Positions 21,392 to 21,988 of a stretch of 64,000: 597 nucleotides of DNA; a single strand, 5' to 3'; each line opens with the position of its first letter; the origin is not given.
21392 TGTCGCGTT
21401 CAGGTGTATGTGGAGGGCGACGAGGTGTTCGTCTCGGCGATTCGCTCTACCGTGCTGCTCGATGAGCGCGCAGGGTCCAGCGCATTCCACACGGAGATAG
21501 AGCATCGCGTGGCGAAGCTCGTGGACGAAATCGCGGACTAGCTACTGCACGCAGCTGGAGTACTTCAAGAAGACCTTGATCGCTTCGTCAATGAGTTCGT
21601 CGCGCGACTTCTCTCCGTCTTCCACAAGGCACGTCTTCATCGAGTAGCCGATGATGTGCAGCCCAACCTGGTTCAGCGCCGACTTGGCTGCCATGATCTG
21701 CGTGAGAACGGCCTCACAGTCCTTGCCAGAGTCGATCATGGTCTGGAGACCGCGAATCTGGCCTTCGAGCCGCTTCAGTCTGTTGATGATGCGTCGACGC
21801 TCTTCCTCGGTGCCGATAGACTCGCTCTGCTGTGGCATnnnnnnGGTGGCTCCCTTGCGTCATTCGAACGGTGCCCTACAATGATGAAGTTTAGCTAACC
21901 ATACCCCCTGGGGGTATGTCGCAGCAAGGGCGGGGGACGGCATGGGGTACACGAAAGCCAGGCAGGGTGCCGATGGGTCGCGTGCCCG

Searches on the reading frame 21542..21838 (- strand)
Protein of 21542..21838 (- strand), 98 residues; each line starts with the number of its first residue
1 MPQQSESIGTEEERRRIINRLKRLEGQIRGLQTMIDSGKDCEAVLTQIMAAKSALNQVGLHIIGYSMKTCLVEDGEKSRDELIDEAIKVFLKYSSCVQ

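Call 12: search_protein_families(library=pfam, proteins=[window:21542-21838:-])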
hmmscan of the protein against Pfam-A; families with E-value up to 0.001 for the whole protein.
window:21542-21838:- (98 aa): 1 family
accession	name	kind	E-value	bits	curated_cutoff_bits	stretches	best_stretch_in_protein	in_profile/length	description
PF02583.22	Trns_repr_metal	-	2.8e-25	89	22.8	1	14-90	2-76/78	Metal-sensitive transcriptional repressor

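Call 13: find_homologous_proteins(query=window:21542-21838:-)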
Query window:21542-21838:- (98 aa): 820 proteins with E <= 0.001 among 820 candidates; the best 120 are listed.
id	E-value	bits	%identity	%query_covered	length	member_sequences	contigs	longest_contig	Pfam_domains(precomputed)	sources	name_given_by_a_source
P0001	8.6e-51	187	95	96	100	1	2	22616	PF02583.23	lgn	-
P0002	5.8e-50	185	93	96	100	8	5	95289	PF02583.23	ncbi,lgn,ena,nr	ncbi:MAG: hypothetical protein CVT59_09005 [Actinobacteria bacterium HGW-Actinobacteria-1]|nr:MAG: h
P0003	9.6e-50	184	88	99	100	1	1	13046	PF02583.23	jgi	-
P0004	1.6e-49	183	91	97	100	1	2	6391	PF02583.23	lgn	-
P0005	1.8e-49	183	91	97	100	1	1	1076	PF02583.23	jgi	-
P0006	4.0e-49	182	89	97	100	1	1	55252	PF02583.23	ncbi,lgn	-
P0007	4.3e-49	182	93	96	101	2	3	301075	PF02583.23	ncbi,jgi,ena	jgi:DNA-binding FrmR family transcriptional regulator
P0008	4.8e-49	182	88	100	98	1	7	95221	PF02583.23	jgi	-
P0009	1.5e-48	180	88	98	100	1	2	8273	PF02583.23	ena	-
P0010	3.4e-48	179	88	96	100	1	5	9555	PF02583.23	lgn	-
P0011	4.3e-48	179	91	95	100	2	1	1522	PF02583.23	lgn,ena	-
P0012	6.2e-48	178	90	96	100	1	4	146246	PF02583.23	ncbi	ncbi:MAG: metal-sensitive transcriptional regulator [Coriobacteriia bacterium]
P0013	1.1e-47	177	90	96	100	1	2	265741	PF02583.23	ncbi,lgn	-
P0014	1.5e-47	177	89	95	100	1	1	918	PF02583.23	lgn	-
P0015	2.1e-47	177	85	99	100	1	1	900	PF02583.23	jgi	jgi:DNA-binding FrmR family transcriptional regulator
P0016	3.5e-47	176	89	95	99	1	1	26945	PF02583.23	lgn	-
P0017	3.5e-47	176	88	96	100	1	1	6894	PF02583.23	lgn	-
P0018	3.8e-47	176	89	95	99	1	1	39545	PF02583.23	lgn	-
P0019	6.0e-47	175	89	96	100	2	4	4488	PF02583.23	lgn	-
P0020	6.1e-47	175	89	95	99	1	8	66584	PF02583.23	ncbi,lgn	ncbi:MAG: hypothetical protein Kow0067_13660 [Coriobacteriia bacterium]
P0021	6.1e-47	175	89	95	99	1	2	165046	PF02583.23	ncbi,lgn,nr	ncbi:MAG: metal-sensitive transcriptional regulator [Anaerosomatales bacterium]|nr:metal-sensitive t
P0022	6.3e-47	175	89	96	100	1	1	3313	PF02583.23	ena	-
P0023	6.5e-47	175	89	95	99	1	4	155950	PF02583.23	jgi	-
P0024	1.8e-46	174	86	100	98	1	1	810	PF02583.23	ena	-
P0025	1.9e-46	174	88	95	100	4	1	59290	PF02583.23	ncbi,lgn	ncbi:MAG: metal-sensitive transcriptional regulator [Coriobacteriia bacterium]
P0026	2.1e-46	173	90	94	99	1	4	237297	PF02583.23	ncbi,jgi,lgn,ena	jgi:DNA-binding FrmR family transcriptional regulator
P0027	3.9e-46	173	86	95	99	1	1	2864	PF02583.23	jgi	-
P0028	5.0e-46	172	88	94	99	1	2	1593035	PF02583.23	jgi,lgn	-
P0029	6.2e-46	172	88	95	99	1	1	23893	PF02583.23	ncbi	-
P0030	7.5e-46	172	85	100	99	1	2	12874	PF02583.23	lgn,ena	-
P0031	7.8e-46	172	88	96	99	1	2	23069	PF02583.23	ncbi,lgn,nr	ncbi:MAG: metal-sensitive transcriptional regulator [Coriobacteriia bacterium]|nr:metal-sensitive tr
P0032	1.2e-45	171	88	94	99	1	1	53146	PF02583.23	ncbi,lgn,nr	ncbi:MAG: metal-sensitive transcriptional regulator [Coriobacteriia bacterium]|nr:metal-sensitive tr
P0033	1.8e-45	170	91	92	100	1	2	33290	PF02583.23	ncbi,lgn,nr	ncbi:MAG: metal-sensitive transcriptional regulator [Coriobacteriia bacterium]|nr:metal-sensitive tr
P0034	1.8e-45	170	86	96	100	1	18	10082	PF02583.23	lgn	-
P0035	2.0e-45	170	91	92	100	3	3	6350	PF02583.23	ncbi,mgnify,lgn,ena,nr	ncbi:MAG TPA: metal-sensitive transcriptional regulator [Coriobacteriia bacterium]|mgnify:CR=1 FL=1|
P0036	2.2e-45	170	92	91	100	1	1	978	PF02583.23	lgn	-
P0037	2.3e-45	170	92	91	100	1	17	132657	PF02583.23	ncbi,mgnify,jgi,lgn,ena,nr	ncbi:MAG: metal-sensitive transcriptional regulator [Aeromicrobium sp.]|mgnify:CR=1 FL=1|jgi:DNA-bin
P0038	2.6e-45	170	91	91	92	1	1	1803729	PF02583.23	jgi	jgi:DNA-binding FrmR family transcriptional regulator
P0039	2.9e-45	170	89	92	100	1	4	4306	PF02583.23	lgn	-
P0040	3.6e-45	169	89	92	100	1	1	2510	PF02583.23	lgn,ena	-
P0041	3.9e-45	169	89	92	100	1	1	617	PF02583.23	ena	-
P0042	6.1e-45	169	91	91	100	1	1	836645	PF02583.23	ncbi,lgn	-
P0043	6.3e-45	169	89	92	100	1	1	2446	PF02583.23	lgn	-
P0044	6.9e-45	169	89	91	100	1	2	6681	PF02583.23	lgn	-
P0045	7.2e-45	168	87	95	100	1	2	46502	PF02583.23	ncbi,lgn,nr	ncbi:MAG: metal-sensitive transcriptional regulator [Coriobacteriales bacterium]|nr:metal-sensitive 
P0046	7.4e-45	168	89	92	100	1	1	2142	PF02583.23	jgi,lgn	-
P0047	7.8e-45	168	89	92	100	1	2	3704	PF02583.23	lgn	-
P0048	7.9e-45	168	90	91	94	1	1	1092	PF02583.23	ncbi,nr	ncbi:MAG: metal-sensitive transcriptional regulator, partial [Actinomycetota bacterium]|nr:metal-sen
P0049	8.1e-45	168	86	95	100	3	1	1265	PF02583.23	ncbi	-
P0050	8.2e-45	168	89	92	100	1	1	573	PF02583.23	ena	-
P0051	8.3e-45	168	87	92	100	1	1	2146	PF02583.23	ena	-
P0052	9.1e-45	168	90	91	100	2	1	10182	PF02583.23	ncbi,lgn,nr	ncbi:MAG: metal-sensitive transcriptional regulator [Coriobacteriia bacterium]|nr:metal-sensitive tr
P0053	9.9e-45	168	85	96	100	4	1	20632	PF02583.23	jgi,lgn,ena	-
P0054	1.0e-44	168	89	92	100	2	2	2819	PF02583.23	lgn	-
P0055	1.2e-44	168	91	91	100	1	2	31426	PF02583.23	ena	-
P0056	1.2e-44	168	86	93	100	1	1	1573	PF02583.23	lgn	-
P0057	1.6e-44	167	84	99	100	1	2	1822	PF02583.23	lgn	-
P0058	1.6e-44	167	84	99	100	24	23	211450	PF02583.23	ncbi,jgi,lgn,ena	-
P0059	1.7e-44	167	85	96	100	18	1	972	PF02583.23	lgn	-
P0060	1.7e-44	167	89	91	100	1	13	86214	PF02583.23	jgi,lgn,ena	jgi:DNA-binding FrmR family transcriptional regulator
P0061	1.7e-44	167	88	92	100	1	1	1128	PF02583.23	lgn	-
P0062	2.1e-44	167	84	96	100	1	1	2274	PF02583.23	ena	-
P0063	2.1e-44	167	88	92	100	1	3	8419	PF02583.23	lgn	-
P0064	2.3e-44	167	88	92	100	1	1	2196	PF02583.23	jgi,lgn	-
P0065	2.4e-44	167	88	92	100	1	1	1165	PF02583.23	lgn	-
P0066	2.6e-44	167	84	96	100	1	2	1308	PF02583.23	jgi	jgi:DNA-binding FrmR family transcriptional regulator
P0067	2.7e-44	167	82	99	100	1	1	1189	PF02583.23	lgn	-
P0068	2.9e-44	167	88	87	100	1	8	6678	PF02583.23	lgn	-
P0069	3.0e-44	166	83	97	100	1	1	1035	PF02583.23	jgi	jgi:DNA-binding FrmR family transcriptional regulator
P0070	3.1e-44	166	85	94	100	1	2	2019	PF02583.23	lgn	-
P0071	4.0e-44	166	87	92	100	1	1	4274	PF02583.23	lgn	-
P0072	4.2e-44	166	87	92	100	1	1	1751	PF02583.23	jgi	jgi:DNA-binding FrmR family transcriptional regulator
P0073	5.0e-44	166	45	97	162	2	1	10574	PF02583.23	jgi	-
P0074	5.1e-44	166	88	92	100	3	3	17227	PF02583.23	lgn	-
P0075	5.3e-44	166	86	93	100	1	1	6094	PF02583.23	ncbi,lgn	-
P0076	5.4e-44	166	86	93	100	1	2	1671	PF02583.23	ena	-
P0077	5.4e-44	166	89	91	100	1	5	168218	PF02583.23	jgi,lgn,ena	jgi:DNA-binding FrmR family transcriptional regulator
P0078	5.5e-44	166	83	95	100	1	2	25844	PF02583.23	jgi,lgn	jgi:DNA-binding FrmR family transcriptional regulator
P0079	5.6e-44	166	89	91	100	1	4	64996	PF02583.23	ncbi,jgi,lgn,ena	ncbi:MAG: metal-sensitive transcriptional regulator [Coriobacteriia bacterium]|jgi:DNA-binding FrmR 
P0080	6.2e-44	165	87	93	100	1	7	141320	PF02583.23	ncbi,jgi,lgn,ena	jgi:DNA-binding FrmR family transcriptional regulator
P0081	6.3e-44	165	88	91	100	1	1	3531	PF02583.23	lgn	-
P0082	7.1e-44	165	82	100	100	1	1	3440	PF02583.23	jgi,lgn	jgi:DNA-binding FrmR family transcriptional regulator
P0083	7.6e-44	165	80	99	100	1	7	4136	PF02583.23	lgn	-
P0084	7.9e-44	165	88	92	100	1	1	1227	PF02583.23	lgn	-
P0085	8.8e-44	165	85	94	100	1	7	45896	PF02583.23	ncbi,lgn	ncbi:MAG: metal-sensitive transcriptional regulator [Coriobacteriia bacterium]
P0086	9.1e-44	165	90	91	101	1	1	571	PF02583.23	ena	-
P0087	9.2e-44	165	87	92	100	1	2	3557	PF02583.23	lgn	-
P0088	9.4e-44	165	83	94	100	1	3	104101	PF02583.23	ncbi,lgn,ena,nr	ncbi:MAG: metal-sensitive transcriptional regulator [Actinomycetota bacterium]|nr:MAG: hypothetical 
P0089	9.5e-44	165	83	94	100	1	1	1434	PF02583.23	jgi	jgi:DNA-binding FrmR family transcriptional regulator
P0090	9.5e-44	165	86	92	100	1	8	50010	PF02583.23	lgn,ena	-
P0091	9.6e-44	165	82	96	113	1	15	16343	PF02583.23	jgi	jgi:DNA-binding FrmR family transcriptional regulator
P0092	1.4e-43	164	87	92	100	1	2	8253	PF02583.23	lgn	-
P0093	1.6e-43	164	86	89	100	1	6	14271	PF02583.23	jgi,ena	jgi:DNA-binding FrmR family transcriptional regulator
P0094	1.7e-43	164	88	91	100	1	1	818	PF02583.23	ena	-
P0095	1.7e-43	164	80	96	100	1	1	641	PF02583.23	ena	-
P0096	1.7e-43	164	87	93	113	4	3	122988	PF02583.23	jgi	jgi:DNA-binding FrmR family transcriptional regulator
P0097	1.9e-43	164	84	94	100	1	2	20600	PF02583.23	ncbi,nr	ncbi:MAG: metal-sensitive transcriptional regulator [Coriobacteriia bacterium]|nr:metal-sensitive tr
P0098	2.0e-43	164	85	91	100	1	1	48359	PF02583.23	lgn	-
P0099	2.2e-43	164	82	99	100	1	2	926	PF02583.23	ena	-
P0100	2.8e-43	163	88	91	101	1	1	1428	PF02583.23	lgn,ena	-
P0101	3.3e-43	163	85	93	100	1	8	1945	PF02583.23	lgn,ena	-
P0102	3.7e-43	163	85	93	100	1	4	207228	PF02583.23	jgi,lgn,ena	jgi:DNA-binding FrmR family transcriptional regulator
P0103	4.7e-43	163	87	91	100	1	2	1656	PF02583.23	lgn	-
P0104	7.3e-43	162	87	91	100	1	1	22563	PF02583.23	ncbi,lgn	-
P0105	7.4e-43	162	84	92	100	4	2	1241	PF02583.23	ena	-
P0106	8.0e-43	162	87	92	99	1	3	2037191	PF02583.23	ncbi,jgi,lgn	-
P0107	8.2e-43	162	87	91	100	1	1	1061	PF02583.23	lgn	-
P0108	8.3e-43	162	88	87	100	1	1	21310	PF02583.23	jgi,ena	-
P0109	8.5e-43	162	78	99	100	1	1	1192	PF02583.23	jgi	jgi:DNA-binding FrmR family transcriptional regulator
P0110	8.6e-43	162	84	92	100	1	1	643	PF02583.23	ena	-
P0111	9.4e-43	162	87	92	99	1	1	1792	PF02583.23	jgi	-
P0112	1.0e-42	162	86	90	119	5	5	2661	PF02583.23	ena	-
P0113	1.1e-42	162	81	96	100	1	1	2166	PF02583.23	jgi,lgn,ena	-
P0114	1.3e-42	161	84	93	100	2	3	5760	PF02583.23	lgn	-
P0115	1.4e-42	161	86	93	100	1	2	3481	PF02583.23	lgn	-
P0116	1.6e-42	161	87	91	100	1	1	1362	PF02583.23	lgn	-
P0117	2.8e-42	160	79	100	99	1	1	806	PF02583.23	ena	-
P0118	3.3e-42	160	84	92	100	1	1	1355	PF02583.23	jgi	jgi:DNA-binding FrmR family transcriptional regulator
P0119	3.8e-42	160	85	90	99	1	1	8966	PF02583.23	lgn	-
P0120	3.9e-42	160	80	96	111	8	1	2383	PF02583.23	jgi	-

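Call 15: find_related_loci(query=window:21542-21838:-, collection=genome_contigs, flank=10000)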
Query window:21542-21838:- (98 aa) in genome_contigs; peptide patterns used: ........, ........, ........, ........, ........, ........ (x = any residue, [..] = any of these).
600 stretches matched a pattern (row limit reached: there are more); 569 encode a relative of the query (tblastn E <= 1e-3); the best 80 are kept; 80 distinct loci.
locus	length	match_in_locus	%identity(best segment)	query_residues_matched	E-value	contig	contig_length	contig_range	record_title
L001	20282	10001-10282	95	5-98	6e-57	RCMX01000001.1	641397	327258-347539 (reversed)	MAG: Actinobacteria bacterium isolate 1MN72D_65_13 NODE_4_length_641451_cov_7_62998, whole genome shotgun sequence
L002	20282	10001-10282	93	5-98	3e-56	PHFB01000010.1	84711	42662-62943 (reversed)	MAG: Actinobacteria bacterium HGW-Actinobacteria-1 bjp_ig2102_scaffold_326, whole genome shotgun sequence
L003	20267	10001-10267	92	10-98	1e-51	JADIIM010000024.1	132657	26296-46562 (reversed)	MAG: Aeromicrobium sp. isolate bin3 3785, whole genome shotgun sequence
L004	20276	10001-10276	83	7-98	4e-50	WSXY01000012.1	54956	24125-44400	MAG: Actinobacteria bacterium isolate X3_MetaBAT.18 scaffold_415, whole genome shotgun sequence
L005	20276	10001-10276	79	7-98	6e-48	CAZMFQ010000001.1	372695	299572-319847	MAG TPA_asm: uncultured Eubacteriales bacterium isolate binchicken_co269_74 genome assembly, contig: NODE_15_length_3726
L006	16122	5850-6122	79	8-98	4e-47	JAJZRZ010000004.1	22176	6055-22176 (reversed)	MAG: Actinomycetes bacterium isolate SKS3.bin14 NODE_3503_length_22176_cov_1.072656, whole genome shotgun sequence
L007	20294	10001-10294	74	1-98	8e-47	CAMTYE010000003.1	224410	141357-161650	MAG: uncultured actinobacterium isolate G04_MAG_00041 genome assembly, contig: G04_MAG_00041_000000000009, whole genome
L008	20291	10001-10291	74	2-98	1e-46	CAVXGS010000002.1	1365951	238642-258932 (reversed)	MAG: uncultured Coriobacteriales bacterium isolate MFD02979.bin.1.88 genome assembly, contig: contig_16443, whole genome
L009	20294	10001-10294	74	1-98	6e-47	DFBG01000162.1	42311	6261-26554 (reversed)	MAG TPA_asm: Actinobacteria bacterium UBA3086 UBA3086_contig_6628, whole genome shotgun sequence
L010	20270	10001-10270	79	9-98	3e-46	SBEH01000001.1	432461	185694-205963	MAG: Actinomycetota bacterium isolate 311FN.002 NODE_1_length_432461_cov_23.4703_ID_3879856, whole genome shotgun sequen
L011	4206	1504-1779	78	7-98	3e-45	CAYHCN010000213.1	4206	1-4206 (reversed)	MAG TPA_asm: uncultured Eubacteriales bacterium isolate ERP119294_co4_461 genome assembly, contig: NODE_30600_length_420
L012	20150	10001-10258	83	13-98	9e-44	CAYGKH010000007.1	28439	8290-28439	MAG TPA_asm: uncultured Coriobacteriaceae bacterium isolate ERP113451_co4_67 genome assembly, contig: NODE_707_length_28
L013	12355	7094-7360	73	10-98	3e-42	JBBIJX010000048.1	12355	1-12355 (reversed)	MAG: Actinomycetota bacterium isolate BR1S70218_bin_172 NODE_3468_length_12355_cov_2.45666, whole genome shotgun sequenc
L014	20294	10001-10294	66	1-98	7e-42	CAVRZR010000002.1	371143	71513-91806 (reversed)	MAG: uncultured Actinomycetes bacterium isolate MFD05942.bin.2.130 genome assembly, contig: contig_43220, whole genome s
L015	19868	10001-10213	85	25-95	7e-38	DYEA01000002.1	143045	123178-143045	MAG TPA_asm: Slackia sp. isolate Tomsk_69_21 Tomsk_k141_7007, whole genome shotgun sequence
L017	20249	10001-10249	47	10-91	9e-21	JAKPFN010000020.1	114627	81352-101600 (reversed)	MAG: Armatimonadota bacterium isolate JPMR_metabat.12_sub k141_876090, whole genome shotgun sequence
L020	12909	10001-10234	47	17-91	9e-19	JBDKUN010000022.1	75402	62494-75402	MAG: Armatimonadota bacterium isolate 8_bin.138 c_000000558221, whole genome shotgun sequence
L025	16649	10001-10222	47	20-94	2e-17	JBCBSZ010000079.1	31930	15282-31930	MAG: Actinomycetota bacterium isolate J06638_35 NODE_79_length_31930_cov_8.098546, whole genome shotgun sequence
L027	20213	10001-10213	45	17-94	3e-17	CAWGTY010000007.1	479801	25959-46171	MAG: uncultured Acidimicrobiaceae bacterium isolate MFD09779.bin.1.277 genome assembly, contig: contig_19433, whole geno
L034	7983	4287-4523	43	19-96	7e-16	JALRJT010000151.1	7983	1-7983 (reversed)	MAG: Ilumatobacteraceae bacterium isolate WKH.12 WKH_645481, whole genome shotgun sequence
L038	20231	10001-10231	39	18-94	2e-15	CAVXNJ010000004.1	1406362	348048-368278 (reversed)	MAG: uncultured Acidimicrobiales bacterium isolate MFD02832.bin.1.185 genome assembly, contig: contig_18593, whole genom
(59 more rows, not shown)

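Call 18: search_solved_structures(query=window:21542-21838:-, max_evalue=0.001, show_alignments=5)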
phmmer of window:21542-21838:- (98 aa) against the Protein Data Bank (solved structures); distinct sequences matched with E-value up to 0.001: 10.
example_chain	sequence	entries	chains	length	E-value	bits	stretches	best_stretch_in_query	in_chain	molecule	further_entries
4m1p_A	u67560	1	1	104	9.5e-13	51.5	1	10-90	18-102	Copper-sensitive operon repressor (CsoR)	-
6ahx_A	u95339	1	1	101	2.6e-11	46.9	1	12-86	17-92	Putative cytosolic protein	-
5fmn_A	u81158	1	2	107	3.8e-11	46.3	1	8-77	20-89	INRS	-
7mq1_A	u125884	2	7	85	1.7e-10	44.3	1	16-92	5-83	Copper-sensing transcriptional repressor csoR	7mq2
7mq3_A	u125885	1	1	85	1.7e-10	44.3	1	16-92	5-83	Copper-sensing transcriptional repressor csoR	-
4adz_A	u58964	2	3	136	3.7e-10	43.2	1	11-87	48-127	CSOR | COPPER SENSITIVE OPERON REPRESSOR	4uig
5lcy_A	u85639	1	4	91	9e-09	38.8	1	11-81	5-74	Frmr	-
5lbm_A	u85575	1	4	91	2.1e-07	34.4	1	10-75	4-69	Transcriptional repressor FrmR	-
2hh7_A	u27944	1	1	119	1e-05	29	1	13-84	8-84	Hypothetical protein CsoR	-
3aai_A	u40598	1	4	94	0.0005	23.6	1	11-93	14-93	Copper homeostasis operon regulatory protein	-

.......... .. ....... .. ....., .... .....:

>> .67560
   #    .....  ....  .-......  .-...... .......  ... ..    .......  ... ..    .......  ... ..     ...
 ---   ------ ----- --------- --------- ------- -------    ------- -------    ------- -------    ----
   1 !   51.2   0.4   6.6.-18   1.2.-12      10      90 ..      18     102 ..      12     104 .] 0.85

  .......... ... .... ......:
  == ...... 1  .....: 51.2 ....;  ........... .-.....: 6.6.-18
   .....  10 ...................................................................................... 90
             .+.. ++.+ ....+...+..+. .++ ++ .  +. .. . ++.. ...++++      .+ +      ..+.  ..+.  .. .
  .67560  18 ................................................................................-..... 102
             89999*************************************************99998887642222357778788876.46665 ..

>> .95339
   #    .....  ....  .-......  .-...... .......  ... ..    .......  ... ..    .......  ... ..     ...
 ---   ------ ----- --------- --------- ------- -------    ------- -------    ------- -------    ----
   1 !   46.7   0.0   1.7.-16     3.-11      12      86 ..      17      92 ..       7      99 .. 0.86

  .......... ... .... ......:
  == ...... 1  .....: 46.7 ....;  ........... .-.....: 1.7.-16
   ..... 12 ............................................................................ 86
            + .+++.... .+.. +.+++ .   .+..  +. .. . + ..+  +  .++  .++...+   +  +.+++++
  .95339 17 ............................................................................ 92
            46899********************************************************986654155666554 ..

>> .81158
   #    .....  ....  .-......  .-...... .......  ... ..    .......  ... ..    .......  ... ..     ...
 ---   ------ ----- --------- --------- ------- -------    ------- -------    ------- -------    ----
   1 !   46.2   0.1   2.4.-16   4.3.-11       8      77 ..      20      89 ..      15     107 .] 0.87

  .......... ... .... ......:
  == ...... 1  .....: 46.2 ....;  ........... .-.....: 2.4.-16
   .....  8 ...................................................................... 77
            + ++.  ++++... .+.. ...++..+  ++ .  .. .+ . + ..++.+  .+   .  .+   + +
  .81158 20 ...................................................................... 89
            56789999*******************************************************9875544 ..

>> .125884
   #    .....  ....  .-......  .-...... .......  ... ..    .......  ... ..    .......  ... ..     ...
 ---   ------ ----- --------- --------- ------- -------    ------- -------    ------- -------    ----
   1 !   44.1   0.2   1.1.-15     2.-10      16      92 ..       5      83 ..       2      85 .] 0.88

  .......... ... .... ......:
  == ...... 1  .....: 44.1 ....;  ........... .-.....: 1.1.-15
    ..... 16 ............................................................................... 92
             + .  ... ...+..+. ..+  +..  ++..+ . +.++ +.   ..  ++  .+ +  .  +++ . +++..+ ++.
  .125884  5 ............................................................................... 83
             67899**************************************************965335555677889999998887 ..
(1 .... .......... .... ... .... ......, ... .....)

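Call 29: search_protein_families(library=ncbifam, proteins=[window:21542-21838:-], max_evalue=0.01)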
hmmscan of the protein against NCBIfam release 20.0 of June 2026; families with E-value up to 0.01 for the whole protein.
window:21542-21838:- (98 aa): 3 families
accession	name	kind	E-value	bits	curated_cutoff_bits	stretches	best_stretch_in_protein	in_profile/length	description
NF052430.1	repress_RicR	exception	5.6e-14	52.5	175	1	13-78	7-75/93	copper-sensing transcriptional repressor RicR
NF008464.0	PRK11352.1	equivalog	2.1e-10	40.8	133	1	10-90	4-86/91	formaldehyde-responsive transcriptional repressor FrmR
NF011613.0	PRK15039.1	equivalog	8.2e-10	39.2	138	1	12-93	6-88/90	Ni(II)/Co(II)-binding transcriptional repressor RcnR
